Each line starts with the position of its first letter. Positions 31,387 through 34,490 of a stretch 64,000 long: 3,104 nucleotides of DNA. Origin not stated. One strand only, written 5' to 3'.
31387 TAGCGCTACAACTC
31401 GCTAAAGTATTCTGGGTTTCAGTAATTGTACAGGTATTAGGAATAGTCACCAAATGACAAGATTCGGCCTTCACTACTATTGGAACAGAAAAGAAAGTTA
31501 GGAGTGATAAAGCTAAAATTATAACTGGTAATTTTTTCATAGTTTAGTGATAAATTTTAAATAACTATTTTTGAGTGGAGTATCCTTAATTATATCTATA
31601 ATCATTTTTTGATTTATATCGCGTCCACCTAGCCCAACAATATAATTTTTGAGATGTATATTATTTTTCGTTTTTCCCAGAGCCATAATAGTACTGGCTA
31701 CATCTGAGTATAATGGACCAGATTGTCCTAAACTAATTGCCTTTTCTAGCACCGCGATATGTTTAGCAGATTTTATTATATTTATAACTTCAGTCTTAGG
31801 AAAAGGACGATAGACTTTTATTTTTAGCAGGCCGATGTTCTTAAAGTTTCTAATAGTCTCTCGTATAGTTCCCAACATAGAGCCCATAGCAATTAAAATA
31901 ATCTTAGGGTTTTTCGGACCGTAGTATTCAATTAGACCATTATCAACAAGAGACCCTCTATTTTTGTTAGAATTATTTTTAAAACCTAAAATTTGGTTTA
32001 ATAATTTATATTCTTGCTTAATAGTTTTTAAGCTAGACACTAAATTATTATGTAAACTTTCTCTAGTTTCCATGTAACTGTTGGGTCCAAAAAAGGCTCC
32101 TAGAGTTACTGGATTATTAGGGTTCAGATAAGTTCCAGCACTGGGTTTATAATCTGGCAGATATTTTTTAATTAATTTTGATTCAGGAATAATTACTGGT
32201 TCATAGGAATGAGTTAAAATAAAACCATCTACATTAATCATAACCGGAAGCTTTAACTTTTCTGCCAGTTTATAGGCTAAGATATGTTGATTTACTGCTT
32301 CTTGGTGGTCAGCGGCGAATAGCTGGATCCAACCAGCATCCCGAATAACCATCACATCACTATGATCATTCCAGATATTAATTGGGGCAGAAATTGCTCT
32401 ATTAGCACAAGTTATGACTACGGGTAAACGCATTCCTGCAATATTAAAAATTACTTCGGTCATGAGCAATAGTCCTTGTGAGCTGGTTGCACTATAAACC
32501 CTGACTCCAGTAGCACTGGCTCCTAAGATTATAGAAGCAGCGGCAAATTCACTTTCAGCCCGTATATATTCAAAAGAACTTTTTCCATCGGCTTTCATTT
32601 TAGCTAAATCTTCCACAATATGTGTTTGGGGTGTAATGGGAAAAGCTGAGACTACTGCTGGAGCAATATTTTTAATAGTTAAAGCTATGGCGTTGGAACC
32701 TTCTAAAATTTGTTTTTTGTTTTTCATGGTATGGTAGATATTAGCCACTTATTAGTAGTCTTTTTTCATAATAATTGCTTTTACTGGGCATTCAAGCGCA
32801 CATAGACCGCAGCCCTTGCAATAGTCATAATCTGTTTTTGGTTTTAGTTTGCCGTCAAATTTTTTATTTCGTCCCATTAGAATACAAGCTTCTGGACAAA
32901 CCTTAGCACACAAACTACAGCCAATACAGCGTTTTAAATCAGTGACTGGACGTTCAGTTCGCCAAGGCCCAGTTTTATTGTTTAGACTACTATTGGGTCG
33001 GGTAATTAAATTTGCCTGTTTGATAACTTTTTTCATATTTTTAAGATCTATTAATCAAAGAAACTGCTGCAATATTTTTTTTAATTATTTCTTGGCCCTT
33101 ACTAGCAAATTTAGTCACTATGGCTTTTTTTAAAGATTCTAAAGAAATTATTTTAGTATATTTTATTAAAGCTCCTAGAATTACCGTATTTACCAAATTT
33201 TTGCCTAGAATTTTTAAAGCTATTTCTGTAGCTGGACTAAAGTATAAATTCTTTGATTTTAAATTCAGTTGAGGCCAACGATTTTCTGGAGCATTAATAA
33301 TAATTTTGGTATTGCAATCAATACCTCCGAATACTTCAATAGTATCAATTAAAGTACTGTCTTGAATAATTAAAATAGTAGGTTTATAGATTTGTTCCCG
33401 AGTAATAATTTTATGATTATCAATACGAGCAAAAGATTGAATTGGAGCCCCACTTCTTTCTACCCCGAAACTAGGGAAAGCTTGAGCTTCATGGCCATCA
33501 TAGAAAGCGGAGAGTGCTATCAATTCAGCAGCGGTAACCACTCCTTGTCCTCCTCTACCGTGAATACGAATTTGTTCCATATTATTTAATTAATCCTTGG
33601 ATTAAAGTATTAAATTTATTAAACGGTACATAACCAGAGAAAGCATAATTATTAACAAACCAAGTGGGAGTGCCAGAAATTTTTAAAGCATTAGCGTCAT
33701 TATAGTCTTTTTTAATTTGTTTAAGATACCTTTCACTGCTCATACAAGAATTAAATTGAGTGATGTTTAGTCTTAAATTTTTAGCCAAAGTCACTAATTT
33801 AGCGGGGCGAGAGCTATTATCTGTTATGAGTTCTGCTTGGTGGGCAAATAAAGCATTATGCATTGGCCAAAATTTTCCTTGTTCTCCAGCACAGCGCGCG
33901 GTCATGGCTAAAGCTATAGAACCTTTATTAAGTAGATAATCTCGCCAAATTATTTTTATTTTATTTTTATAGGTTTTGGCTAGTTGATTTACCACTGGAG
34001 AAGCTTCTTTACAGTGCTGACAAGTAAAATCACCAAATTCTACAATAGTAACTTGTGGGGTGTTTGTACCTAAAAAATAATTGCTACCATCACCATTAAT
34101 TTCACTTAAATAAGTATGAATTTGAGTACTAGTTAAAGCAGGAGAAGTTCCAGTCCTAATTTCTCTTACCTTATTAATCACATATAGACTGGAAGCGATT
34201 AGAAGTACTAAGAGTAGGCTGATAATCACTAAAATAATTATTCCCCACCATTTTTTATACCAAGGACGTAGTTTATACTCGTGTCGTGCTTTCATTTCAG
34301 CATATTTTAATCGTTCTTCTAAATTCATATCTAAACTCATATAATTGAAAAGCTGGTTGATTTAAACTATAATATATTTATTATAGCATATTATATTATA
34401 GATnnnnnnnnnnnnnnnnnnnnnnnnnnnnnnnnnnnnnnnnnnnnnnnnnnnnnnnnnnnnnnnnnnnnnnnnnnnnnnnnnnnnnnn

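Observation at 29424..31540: Two Cys-rich pilin-like genes inserted inside the porGDAB operon and translationally coupled to porA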

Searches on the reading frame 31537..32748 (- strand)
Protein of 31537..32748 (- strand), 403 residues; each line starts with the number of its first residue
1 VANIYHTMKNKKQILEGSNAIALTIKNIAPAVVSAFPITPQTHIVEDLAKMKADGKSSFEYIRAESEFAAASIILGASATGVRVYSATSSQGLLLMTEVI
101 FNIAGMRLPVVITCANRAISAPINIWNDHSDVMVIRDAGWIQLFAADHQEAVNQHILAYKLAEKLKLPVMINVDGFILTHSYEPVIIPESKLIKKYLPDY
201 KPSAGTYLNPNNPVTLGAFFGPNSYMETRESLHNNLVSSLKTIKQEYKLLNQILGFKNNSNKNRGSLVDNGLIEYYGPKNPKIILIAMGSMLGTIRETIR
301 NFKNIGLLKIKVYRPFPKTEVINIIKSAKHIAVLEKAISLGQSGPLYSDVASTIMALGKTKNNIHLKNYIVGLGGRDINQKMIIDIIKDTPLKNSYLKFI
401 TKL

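Call 3: search_protein_families(library=pfam, proteins=[window:31537-32748:-], max_evalue=1)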
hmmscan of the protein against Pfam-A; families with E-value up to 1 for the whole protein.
window:31537-32748:- (403 aa): 2 families
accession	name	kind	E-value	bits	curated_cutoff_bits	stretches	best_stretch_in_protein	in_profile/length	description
PF01855.24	POR_N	-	8.2e-69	232.3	27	1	27-245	5-227/231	Pyruvate flavodoxin/ferredoxin oxidoreductase, thiamine diP-bdg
PF17147.9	PFOR_II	-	4.7e-21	75.5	27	1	283-381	3-100/102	Pyruvate:ferredoxin oxidoreductase core domain II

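Call 31: search_protein_families(library=ncbifam, proteins=[window:31537-32748:-], max_evalue=0.001)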
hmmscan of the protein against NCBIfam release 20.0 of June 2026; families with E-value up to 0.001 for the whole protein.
window:31537-32748:- (403 aa): 13 families
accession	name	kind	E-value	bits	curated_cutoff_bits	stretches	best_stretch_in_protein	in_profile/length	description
NF040682.1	PorA_Arch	equivalog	2.9e-124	414.9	550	1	12-391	3-372/387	pyruvate synthase subunit PorA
NF006233.0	PRK08367.1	equivalog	2.1e-98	329.8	625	1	12-387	4-369/394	pyruvate ferredoxin oxidoreductase subunit alpha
NF006232.0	PRK08366.1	equivalog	3.4e-80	269.6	646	1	9-389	4-373/394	2-ketoisovalerate ferredoxin oxidoreductase subunit alpha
NF007201.0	PRK09622.1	equivalog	6e-79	265.8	590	1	10-390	8-378/405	2-oxoacid:ferredoxin oxidoreductase subunit alpha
NF045764.1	PhenlGlyoxDHPadG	equivalog_domain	3.1e-64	216.9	700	1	14-390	4-379/398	NADH-dependent phenylglyoxylate dehydrogenase subunit alpha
NF045791.1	OxalOxredalpha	equivalog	1.1e-52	179.4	500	1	11-382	3-367/395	oxalate oxidoreductase subunit alpha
TIGR02176.1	pyruv_ox_red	equivalog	5.2e-46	157.1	911.35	1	15-389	4-377/1167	pyruvate:ferredoxin (flavodoxin) oxidoreductase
TIGR03710.1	OAFO_sf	subfamily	1.2e-32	113.3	482.75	1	8-337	189-523/561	2-oxoacid:acceptor oxidoreductase subunit alpha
NF005507.0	PRK07119.1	subfamily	2.4e-31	108.9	399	1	10-353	2-318/352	3-methyl-2-oxobutanoate dehydrogenase subunit VorB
NF006412.0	PRK08659.1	equivalog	8.3e-30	104.2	411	1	9-343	2-339/378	2-oxoacid:acceptor oxidoreductase subunit alpha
NF041170.1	Oxoac_fdxalpha_Archa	equivalog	2.9e-24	85.4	800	1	8-389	231-621/636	2-oxoacid:ferredoxin oxidoreductase subunit alpha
NF007206.0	PRK09627.1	equivalog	3.2e-19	69.1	579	1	14-336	5-334/375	2-oxoglutarate synthase subunit alpha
TIGR03336.1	IOR_alpha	equivalog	2.8e-11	42.5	650.9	1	12-187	2-174/595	indolepyruvate ferredoxin oxidoreductase subunit alpha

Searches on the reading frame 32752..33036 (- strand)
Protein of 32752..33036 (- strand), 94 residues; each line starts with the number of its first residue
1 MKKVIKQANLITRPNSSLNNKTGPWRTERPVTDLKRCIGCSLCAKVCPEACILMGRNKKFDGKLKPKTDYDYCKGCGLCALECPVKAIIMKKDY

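Call 3: search_protein_families(library=pfam, proteins=[window:32752-33036:-], max_evalue=1)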
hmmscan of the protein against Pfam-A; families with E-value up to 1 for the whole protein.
window:32752-33036:- (94 aa): 17 families
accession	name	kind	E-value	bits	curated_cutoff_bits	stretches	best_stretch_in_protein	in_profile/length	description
PF00037.32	Fer4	-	3e-13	49.4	21.1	2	67-88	2-23/24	4Fe-4S binding domain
PF14697.11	Fer4_21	-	2e-11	44.3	35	2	34-90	5-59/59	4Fe-4S dicluster domain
PF12838.12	Fer4_7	-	3e-11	44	27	1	36-87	1-52/52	4Fe-4S dicluster domain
PF12797.12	Fer4_2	-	4.9e-11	42.3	24.5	2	29-49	2-22/22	4Fe-4S binding domain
PF12837.12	Fer4_6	-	5.2e-11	42.4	25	2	65-88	1-24/24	4Fe-4S binding domain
PF13237.11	Fer4_10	-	5.3e-09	36.3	25.5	2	30-84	2-53/53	4Fe-4S dicluster domain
PF13187.11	Fer4_9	-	3.3e-08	33.9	27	2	36-88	1-52/52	4Fe-4S dicluster domain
PF13484.11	Fer4_16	-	1.2e-06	29.6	30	2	36-62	1-26/66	4Fe-4S double cluster binding domain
PF13534.11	Fer4_17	-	8.8e-06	26.6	22.2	2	31-49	40-58/61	4Fe-4S dicluster domain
PF25160.1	LdpA_Fe-S-bd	-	1.7e-05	24.9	27.6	2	71-90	26-45/49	LdpA Fe-S cluster-binding domain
PF12800.12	Fer4_4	-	2.9e-05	24.5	24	2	71-85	2-16/17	4Fe-4S binding domain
PF13183.11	Fer4_8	-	4.2e-05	24.4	27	1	34-86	2-67/68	4Fe-4S dicluster domain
PF13459.11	Fer4_15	-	0.00017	22.7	22.4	1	33-52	4-23/66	4Fe-4S single cluster domain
PF12798.12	Fer4_3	-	0.0014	19.7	27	2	73-87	1-15/15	4Fe-4S binding domain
PF17179.9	Fer4_22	-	0.0021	19.3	27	2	63-86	71-94/95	4Fe-4S dicluster domain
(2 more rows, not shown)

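Call 31: search_protein_families(library=ncbifam, proteins=[window:32752-33036:-], max_evalue=0.001)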
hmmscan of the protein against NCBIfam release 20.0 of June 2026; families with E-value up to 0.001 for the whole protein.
window:32752-33036:- (94 aa): 63 families (the best 25 are shown)
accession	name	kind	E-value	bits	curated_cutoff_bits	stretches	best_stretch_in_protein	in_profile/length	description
TIGR02179.1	PorD_KorD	subfamily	9.5e-28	96.1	60.05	1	11-92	1-76/78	2-oxoacid:acceptor oxidoreductase, delta subunit, pyruvate/2-ketoisovalerate family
NF040684.1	PorD_Arch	equivalog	8.3e-27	93.1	120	1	7-92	4-83/85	pyruvate synthase subunit PorD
NF007203.0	PRK09624.1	equivalog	4.5e-21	75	171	1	8-92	24-102/105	pyuvate ferredoxin oxidoreductase subunit delta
NF007202.0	PRK09623.1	equivalog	4.6e-21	75.1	166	1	16-93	32-103/105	3-methyl-2-oxobutanoate dehydrogenase subunit delta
NF045790.1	OxalOxreddelta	equivalog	8e-17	61.4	230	1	20-90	245-308/316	oxalate oxidoreductase subunit delta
NF045763.1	PhenlGlyoxDHPadF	equivalog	2.6e-16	59.6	150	1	21-88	17-77/78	NADH-dependent phenylglyoxylate dehydrogenase subunit delta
NF007204.0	PRK09625.1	equivalog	4.6e-15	55.8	125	1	14-90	38-110/133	pyruvate flavodoxin oxidoreductase subunit delta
TIGR01971.1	NuoI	subfamily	5.2e-14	51.9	113.05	1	33-94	40-104/121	NADH-quinone oxidoreductase, chain I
TIGR01944.1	rnfB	subfamily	3.1e-11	43.2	68.7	1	6-92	83-164/190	RnfABCDGE type electron transport complex subunit B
NF004536.0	PRK05888.1-1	equivalog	3.5e-11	42.8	212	1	35-94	58-120/180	NADH-quinone oxidoreductase subunit NuoI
NF005415.0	PRK06991.1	equivalog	9.7e-11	41.8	281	1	5-90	54-134/284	electron transport complex subunit RsxB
NF004543.0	PRK05888.2-5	equivalog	1.6e-09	37.6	243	1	32-92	56-119/217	NADH-quinone oxidoreductase subunit NuoI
NF004541.0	PRK05888.2-2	equivalog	2.1e-09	37.4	217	1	11-89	39-112/168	NADH-quinone oxidoreductase subunit NuoI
NF040864.1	HgcB_ferredoxin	equivalog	2.4e-09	36.9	99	1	34-91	13-64/93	mercury methylation ferredoxin HgcB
NF004538.0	PRK05888.1-4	equivalog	2.9e-09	36.7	135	1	35-91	61-120/162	NADH-quinone oxidoreductase subunit NuoI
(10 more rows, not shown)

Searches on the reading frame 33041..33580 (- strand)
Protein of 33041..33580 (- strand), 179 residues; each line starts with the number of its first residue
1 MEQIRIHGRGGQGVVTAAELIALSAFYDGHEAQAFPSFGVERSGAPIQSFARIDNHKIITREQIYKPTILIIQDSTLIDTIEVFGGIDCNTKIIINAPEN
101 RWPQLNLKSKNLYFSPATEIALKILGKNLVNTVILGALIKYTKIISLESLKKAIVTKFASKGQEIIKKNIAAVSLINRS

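Call 3: search_protein_families(library=pfam, proteins=[window:33041-33580:-], max_evalue=1)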
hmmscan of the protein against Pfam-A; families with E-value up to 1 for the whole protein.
window:33041-33580:- (179 aa): 2 families
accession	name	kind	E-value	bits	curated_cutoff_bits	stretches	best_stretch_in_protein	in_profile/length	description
PF01558.24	POR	-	4.7e-34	118.5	27.4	1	10-173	1-168/173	Pyruvate ferredoxin/flavodoxin oxidoreductase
PF02017.21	CIDE-N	-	0.15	12.6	23.5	1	67-102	40-75/76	CIDE-N domain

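Call 31: search_protein_families(library=ncbifam, proteins=[window:33041-33580:-], max_evalue=0.001)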
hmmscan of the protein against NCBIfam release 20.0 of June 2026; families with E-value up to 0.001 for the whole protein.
window:33041-33580:- (179 aa): 20 families
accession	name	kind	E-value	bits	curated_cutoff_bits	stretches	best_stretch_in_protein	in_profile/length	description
NF006321.0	PRK08534.1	equivalog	2.7e-58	196.6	225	1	1-174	1-171/181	pyruvate ferredoxin oxidoreductase subunit gamma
NF040683.1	PorC_Meth_Thtga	equivalog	6.1e-53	179.2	270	1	1-173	1-166/177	pyruvate synthase subunit PorC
TIGR02175.1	PorC_KorC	subfamily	1.6e-50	171.3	81.1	1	3-173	3-168/177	2-oxoacid:acceptor oxidoreductase, gamma subunit, pyruvate/2-ketoisovalerate family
NF010632.0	PRK14029.1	equivalog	2e-43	148.2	335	1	1-164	1-167/185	pyruvate/ketoisovalerate ferredoxin oxidoreductase subunit gamma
NF045762.1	PhenlGlyoxDHPadE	equivalog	2e-38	132.1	300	1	1-173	1-172/187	NADH-dependent phenylglyoxylate dehydrogenase subunit gamma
NF004497.0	PRK05844.1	equivalog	5.9e-26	91.2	243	1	1-174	1-179/186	pyruvate flavodoxin oxidoreductase subunit gamma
NF006323.0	PRK08537.1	equivalog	3.4e-16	59.1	235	1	3-173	4-171/181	2-oxoacid:ferredoxin oxidoreductase subunit gamma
NF005324.0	PRK06853.1-4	equivalog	2.6e-12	47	222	1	3-174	4-183/196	indolepyruvate oxidoreductase subunit beta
TIGR03710.1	OAFO_sf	subfamily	1.3e-10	40.5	482.75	1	4-174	4-167/561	2-oxoacid:acceptor oxidoreductase subunit alpha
NF005322.0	PRK06853.1-2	equivalog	2.4e-09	37.2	237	1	3-56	7-60/197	indolepyruvate oxidoreductase subunit beta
TIGR02176.1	pyruv_ox_red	equivalog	1.9e-07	29.3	911.35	1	3-174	415-602/1167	pyruvate:ferredoxin (flavodoxin) oxidoreductase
NF006211.0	PRK08338.1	equivalog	2.9e-06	26.9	239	1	3-166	2-156/170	2-oxoacid:ferredoxin oxidoreductase subunit gamma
NF005325.0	PRK06853.1-5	equivalog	4.5e-06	26.5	230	0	98-168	113-182/192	indolepyruvate oxidoreductase subunit beta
NF009589.0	PRK13030.1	subfamily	1.3e-05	23.1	816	1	3-57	730-784/1170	indolepyruvate ferredoxin oxidoreductase family protein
NF005323.0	PRK06853.1-3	equivalog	2.1e-05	24.5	238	0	4-166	9-184/197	indolepyruvate oxidoreductase subunit beta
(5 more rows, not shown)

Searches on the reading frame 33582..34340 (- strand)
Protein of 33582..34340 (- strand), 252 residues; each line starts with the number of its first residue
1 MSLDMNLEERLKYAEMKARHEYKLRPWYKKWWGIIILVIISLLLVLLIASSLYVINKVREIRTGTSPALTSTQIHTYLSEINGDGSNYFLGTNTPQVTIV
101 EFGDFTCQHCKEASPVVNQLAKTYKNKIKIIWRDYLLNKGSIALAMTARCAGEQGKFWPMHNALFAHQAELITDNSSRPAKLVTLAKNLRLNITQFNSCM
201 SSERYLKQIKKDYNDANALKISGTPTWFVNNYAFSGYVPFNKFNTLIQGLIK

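Call 3: search_protein_families(library=pfam, proteins=[window:33582-34340:-], max_evalue=1)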
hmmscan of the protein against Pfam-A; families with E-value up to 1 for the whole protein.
window:33582-34340:- (252 aa): 10 families
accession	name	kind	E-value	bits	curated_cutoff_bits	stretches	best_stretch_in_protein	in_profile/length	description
PF13462.12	Thioredoxin_4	-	1e-25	91.3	23.2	1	88-248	6-164/165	Thioredoxin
PF01323.26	DSBA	-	1e-17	65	25.6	2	144-247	88-190/191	DSBA-like thioredoxin domain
PF13743.12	Thioredoxin_5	-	4.6e-05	23.7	27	1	177-233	111-167/186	Thioredoxin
PF00085.26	Thioredoxin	-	8.9e-05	22.9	23.5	1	96-131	19-54/103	Thioredoxin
PF13098.12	Thioredoxin_2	-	0.00081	20.1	27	1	98-246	8-103/104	Thioredoxin-like domain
PF13728.12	TraF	-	0.0092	16.3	23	1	93-131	127-165/224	F plasmid transfer operon protein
PF13905.12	Thioredoxin_8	-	0.015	16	27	1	96-131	2-39/94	Thioredoxin-like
PF19579.4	FtsL_2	-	0.11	12.9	24.6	1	31-62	17-46/100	Bacteriodetes cell division protein (FtsL-like)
PF14314.12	Methyltrans_Mon_2nd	-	0.11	12.2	25.2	1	167-217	175-227/268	Virus-capping methyltransferase, MT domain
PF17870.6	Insulin_TMD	-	0.72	10.4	33.4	0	34-59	17-42/47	Insulin receptor trans-membrane segment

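Call 31: search_protein_families(library=ncbifam, proteins=[window:33582-34340:-], max_evalue=0.001)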
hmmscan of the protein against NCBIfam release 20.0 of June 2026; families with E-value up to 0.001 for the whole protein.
window:33582-34340:- (252 aa): 4 families
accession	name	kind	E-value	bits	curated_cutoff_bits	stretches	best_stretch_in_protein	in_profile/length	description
NF041057.1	Rcas_1661_fam_Se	equivalog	2.6e-31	109.1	190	1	70-248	65-245/247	Rcas_1661 family thioredoxin-like (seleno)lipoprotein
NF047697.1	ThioredTrxAClost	equivalog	0.00014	22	140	1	95-131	17-53/105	thioredoxin TrxA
NF047695.1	ThlDiSintDsbAHaem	equivalog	0.00061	19.2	290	0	93-231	36-175/206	thiol:disulfide interchange protein DsbA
NF040730.1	CxCC_doxin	equivalog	0.00099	18.8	65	0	100-130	5-34/83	thioredoxin-like (seleno)protein SaoT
